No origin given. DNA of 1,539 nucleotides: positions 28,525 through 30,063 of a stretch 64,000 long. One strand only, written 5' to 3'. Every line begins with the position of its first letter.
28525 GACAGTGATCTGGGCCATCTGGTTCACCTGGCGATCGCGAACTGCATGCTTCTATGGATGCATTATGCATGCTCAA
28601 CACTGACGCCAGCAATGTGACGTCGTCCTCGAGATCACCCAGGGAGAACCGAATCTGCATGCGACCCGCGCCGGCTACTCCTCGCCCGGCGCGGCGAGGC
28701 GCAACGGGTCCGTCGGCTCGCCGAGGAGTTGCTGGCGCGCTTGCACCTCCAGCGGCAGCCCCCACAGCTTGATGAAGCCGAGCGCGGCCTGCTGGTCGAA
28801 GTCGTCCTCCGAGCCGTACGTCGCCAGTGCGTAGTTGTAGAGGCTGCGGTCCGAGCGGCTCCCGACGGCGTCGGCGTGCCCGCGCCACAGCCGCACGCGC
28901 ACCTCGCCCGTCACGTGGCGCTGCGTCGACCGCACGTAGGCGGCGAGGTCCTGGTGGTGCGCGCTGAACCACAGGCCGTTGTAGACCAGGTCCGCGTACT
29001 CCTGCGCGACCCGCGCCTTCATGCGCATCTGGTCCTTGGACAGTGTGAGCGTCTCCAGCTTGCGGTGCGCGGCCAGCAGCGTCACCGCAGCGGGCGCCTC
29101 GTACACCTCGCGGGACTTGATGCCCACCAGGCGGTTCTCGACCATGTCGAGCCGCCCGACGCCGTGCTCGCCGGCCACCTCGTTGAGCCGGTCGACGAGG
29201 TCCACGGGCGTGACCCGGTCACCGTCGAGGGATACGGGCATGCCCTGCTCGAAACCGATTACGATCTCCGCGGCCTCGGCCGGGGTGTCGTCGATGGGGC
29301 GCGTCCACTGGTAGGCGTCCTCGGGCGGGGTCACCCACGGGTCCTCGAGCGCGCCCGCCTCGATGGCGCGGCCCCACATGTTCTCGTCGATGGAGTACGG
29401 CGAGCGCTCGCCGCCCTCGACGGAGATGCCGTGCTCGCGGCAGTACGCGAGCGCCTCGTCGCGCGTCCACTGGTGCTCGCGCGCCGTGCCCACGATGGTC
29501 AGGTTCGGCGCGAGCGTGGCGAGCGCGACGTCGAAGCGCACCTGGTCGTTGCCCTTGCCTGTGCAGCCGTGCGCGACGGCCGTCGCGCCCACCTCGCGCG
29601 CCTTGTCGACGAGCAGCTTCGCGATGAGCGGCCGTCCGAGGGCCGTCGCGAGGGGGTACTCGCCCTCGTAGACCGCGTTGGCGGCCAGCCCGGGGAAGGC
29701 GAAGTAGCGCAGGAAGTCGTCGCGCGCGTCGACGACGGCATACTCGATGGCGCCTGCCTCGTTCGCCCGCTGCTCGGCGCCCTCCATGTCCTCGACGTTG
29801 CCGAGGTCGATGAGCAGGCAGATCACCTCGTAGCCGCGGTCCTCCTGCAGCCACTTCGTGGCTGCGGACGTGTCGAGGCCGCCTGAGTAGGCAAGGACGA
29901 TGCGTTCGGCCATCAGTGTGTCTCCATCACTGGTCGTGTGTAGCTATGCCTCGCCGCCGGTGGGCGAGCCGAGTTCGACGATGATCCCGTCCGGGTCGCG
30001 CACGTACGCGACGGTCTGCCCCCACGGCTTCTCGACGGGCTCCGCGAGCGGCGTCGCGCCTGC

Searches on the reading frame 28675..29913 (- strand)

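Call 62: search_protein_families(library=pfam, proteins=[window:28675-29913:-], max_evalue=0.00001)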
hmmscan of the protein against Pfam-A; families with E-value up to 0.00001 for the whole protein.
window:28675-29913:- (412 aa): 2 families
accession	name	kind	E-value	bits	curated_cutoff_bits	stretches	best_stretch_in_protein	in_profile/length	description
PF20979.2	Arginosuc_syn_C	-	4e-89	298.4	27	1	173-389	1-217/219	Arginosuccinate synthase C-terminal domain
PF00764.25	Arginosuc_synth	-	3.4e-61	206.4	27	1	4-163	1-161/162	Arginosuccinate synthase N-terminal HUP domain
